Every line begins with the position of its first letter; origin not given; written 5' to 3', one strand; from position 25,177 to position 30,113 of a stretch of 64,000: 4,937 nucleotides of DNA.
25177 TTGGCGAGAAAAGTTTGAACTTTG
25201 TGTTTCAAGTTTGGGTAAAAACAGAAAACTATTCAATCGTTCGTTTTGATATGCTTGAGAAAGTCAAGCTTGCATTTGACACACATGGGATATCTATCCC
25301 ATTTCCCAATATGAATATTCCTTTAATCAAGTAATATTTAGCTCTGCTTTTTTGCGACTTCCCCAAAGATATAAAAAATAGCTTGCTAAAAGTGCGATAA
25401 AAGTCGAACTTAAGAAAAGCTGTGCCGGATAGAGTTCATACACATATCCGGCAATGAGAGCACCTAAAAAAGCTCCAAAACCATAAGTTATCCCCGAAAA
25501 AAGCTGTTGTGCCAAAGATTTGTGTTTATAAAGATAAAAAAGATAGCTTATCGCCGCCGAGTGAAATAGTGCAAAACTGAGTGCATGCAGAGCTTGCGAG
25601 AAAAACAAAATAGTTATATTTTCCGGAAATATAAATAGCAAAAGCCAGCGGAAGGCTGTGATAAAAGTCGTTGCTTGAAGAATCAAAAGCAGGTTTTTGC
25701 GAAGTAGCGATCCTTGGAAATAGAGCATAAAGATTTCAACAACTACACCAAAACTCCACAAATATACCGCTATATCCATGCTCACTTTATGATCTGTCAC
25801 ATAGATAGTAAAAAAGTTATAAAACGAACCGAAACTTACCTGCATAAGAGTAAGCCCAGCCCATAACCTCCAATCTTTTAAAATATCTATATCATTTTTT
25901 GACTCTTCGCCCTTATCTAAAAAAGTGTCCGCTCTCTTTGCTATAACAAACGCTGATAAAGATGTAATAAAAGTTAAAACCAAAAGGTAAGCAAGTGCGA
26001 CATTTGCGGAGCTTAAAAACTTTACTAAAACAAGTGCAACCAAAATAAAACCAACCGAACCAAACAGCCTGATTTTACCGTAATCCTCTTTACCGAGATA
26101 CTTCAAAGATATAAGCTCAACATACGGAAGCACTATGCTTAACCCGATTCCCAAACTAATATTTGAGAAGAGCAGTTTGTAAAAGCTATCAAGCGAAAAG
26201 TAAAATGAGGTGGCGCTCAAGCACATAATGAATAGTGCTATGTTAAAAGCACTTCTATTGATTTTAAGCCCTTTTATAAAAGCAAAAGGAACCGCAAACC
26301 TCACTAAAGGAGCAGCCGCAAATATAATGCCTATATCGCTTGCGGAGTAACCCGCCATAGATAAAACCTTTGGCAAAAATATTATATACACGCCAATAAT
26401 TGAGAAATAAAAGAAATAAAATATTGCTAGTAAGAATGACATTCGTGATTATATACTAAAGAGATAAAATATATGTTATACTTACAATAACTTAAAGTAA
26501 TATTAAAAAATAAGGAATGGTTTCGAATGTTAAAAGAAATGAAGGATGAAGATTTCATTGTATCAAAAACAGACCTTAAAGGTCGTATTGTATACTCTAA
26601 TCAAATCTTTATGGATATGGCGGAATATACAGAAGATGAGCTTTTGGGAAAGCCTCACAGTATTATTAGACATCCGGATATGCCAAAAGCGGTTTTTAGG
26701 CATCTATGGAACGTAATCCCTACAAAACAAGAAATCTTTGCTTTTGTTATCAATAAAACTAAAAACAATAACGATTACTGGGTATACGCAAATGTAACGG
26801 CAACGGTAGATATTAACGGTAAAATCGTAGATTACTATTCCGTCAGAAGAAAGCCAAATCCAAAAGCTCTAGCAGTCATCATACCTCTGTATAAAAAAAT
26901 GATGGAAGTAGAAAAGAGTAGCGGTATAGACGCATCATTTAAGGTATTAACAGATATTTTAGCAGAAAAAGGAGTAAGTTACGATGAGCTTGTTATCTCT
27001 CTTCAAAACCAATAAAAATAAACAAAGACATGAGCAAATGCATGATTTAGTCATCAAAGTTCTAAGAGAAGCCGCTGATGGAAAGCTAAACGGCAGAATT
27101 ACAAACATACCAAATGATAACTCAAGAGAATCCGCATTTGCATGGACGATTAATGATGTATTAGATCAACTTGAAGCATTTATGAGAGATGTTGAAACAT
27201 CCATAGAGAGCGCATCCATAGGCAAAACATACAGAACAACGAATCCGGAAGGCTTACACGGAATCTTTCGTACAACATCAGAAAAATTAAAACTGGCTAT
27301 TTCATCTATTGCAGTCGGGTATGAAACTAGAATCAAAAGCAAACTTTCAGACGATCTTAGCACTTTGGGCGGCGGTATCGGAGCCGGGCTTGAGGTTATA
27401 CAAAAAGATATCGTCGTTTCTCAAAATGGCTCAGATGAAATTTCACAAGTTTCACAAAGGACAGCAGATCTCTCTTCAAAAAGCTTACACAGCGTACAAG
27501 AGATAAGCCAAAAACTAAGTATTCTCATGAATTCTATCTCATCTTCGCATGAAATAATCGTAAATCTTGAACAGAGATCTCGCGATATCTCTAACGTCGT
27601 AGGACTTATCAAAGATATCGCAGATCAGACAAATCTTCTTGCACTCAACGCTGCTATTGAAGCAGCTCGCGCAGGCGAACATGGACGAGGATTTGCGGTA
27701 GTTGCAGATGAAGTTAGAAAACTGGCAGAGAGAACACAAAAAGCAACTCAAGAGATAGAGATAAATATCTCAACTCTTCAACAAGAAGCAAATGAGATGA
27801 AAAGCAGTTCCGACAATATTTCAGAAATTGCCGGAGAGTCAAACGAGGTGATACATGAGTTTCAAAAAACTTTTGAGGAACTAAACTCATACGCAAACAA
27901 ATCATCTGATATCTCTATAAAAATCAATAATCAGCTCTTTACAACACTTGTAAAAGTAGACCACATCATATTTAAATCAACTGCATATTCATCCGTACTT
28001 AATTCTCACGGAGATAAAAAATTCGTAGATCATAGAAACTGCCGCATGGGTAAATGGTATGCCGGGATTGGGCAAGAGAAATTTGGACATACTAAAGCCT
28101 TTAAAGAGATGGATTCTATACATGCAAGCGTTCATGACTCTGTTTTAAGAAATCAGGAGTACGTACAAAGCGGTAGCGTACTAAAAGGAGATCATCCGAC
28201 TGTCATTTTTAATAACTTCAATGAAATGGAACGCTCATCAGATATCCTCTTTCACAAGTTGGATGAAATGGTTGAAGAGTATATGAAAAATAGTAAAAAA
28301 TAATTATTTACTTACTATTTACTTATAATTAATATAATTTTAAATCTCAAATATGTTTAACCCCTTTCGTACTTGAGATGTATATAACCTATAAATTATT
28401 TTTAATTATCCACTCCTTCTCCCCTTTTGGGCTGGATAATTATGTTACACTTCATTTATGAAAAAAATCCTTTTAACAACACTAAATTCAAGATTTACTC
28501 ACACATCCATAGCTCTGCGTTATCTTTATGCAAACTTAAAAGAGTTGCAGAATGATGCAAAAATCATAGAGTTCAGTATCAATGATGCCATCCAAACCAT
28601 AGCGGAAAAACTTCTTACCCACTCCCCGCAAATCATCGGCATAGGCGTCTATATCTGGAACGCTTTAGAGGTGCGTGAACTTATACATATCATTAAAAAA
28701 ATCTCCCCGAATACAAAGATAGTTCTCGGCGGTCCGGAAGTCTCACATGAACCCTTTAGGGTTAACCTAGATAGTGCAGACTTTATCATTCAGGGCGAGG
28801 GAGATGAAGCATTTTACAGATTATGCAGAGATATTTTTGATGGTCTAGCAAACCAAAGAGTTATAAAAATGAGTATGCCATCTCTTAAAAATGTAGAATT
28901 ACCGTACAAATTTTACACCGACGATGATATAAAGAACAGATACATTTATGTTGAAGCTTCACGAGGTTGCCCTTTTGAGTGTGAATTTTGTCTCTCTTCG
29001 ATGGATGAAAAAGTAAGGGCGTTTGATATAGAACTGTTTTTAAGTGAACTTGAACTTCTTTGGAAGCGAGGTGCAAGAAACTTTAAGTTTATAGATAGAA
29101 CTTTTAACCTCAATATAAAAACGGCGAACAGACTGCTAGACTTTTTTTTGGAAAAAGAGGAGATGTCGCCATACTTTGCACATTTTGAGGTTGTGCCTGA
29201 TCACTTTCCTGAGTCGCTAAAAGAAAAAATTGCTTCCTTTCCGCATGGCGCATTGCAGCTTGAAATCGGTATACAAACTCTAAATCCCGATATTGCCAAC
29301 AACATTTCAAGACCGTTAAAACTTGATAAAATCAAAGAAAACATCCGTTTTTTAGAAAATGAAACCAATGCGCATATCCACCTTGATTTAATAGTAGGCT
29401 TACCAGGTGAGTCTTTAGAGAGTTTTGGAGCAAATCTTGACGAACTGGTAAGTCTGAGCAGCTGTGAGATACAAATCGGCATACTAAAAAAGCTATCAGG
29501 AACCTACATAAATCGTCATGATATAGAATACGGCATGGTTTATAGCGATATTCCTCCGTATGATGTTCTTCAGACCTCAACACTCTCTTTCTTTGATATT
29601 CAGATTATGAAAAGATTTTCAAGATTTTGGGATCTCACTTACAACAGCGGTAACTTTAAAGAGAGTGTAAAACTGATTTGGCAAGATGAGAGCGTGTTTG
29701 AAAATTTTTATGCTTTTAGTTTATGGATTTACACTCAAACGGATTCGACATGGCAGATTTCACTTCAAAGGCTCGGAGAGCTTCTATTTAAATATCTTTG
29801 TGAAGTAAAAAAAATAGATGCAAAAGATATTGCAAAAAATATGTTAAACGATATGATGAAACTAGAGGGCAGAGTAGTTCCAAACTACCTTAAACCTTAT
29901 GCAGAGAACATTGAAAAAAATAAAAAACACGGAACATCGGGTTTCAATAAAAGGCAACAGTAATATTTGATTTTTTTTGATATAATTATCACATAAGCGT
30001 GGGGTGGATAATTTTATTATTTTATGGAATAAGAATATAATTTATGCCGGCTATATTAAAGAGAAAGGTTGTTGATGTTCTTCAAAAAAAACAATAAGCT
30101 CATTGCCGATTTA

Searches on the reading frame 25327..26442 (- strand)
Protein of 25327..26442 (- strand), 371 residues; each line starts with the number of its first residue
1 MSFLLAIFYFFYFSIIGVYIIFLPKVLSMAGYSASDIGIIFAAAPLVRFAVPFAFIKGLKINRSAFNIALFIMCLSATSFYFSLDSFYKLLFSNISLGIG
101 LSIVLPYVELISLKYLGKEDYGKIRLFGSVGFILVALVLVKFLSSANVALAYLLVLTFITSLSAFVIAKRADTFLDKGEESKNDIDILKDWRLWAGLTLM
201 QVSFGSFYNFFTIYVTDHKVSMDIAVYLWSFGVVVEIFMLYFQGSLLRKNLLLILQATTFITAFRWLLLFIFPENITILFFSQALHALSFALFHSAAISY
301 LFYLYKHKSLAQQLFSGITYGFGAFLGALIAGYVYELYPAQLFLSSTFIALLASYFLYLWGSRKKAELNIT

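Call 105: search_protein_families(library=pfam, proteins=[window:25327-26442:-], max_evalue=0.0001)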
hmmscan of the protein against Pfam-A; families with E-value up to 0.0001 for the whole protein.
window:25327-26442:- (371 aa): 1 family
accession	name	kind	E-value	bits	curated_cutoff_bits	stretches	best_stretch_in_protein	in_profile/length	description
PF12832.13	MFS_1_like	-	2.6e-44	152.2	25.2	1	5-341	4-368/373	MFS_1 like family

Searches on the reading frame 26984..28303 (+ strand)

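Call 105: search_protein_families(library=pfam, proteins=[window:26984-28303:+], max_evalue=0.0001)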
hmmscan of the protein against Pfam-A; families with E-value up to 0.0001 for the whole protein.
window:26984-28303:+ (439 aa): 2 families
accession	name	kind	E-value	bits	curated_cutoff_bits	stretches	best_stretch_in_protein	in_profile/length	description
PF00015.26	MCPsignal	-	1.9e-34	119.5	34.6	1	182-316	25-146/172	Methyl-accepting chemotaxis protein (MCP) signalling domain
PF13682.11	CZB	-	1.9e-12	47.8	29.4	1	327-387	1-60/64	Chemoreceptor zinc-binding domain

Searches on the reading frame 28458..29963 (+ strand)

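Call 105: search_protein_families(library=pfam, proteins=[window:28458-29963:+], max_evalue=0.0001)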
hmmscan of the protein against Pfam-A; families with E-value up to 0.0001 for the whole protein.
window:28458-29963:+ (501 aa): 3 families
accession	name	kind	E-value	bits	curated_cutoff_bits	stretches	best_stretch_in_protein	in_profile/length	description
PF02310.24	B12-binding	-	1.5e-17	64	32.1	1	8-121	5-119/121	B12 binding domain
PF13311.11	DUF4080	-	4.8e-17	63.2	22.9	1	357-486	2-133/188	Protein of unknown function (DUF4080)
PF04055.27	Radical_SAM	-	7.3e-13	49.5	29.5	1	166-326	2-162/166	Radical SAM superfamily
